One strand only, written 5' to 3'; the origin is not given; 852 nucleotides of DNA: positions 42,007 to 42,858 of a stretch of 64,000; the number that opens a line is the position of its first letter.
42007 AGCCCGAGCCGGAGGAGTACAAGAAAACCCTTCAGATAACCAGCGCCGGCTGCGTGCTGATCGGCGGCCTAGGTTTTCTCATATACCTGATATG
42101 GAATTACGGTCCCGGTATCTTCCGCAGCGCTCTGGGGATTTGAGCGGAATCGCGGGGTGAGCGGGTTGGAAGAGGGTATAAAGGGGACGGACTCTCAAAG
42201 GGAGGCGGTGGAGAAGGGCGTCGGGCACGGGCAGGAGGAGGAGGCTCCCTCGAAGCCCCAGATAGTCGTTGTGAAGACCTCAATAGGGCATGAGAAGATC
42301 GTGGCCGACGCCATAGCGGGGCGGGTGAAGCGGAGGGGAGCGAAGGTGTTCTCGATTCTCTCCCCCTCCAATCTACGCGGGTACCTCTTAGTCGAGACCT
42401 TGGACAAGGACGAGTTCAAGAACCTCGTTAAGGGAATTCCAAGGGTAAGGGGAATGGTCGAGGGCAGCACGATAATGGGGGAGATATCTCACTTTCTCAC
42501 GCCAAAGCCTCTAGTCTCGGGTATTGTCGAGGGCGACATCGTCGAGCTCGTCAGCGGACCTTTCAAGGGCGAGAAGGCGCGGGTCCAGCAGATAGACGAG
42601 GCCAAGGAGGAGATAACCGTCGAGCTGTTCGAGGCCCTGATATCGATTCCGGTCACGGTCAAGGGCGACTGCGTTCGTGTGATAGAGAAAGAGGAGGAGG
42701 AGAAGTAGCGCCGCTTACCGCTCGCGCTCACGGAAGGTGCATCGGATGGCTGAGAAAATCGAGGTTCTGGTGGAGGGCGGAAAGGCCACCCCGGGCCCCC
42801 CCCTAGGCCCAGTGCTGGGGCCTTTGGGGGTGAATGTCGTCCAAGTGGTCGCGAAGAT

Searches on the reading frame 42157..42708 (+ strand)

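Call 41: search_protein_families(library=pfam, proteins=[window:42157-42708:+], max_evalue=0.01)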
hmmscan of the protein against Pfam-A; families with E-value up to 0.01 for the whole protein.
window:42157-42708:+ (183 aa): 3 families
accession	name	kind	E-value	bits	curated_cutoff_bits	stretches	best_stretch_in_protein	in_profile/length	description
PF03439.18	Spt5-NGN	-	9.8e-13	48.3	22.4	1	38-114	4-84/84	Early transcription elongation factor of RNA pol II, NGN section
PF00467.35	KOW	-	1.1e-07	31.8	22.3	1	125-156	1-32/32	KOW motif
PF02357.24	NusG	-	0.0032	18.4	22.2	0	59-107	39-81/93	Transcription termination factor nusG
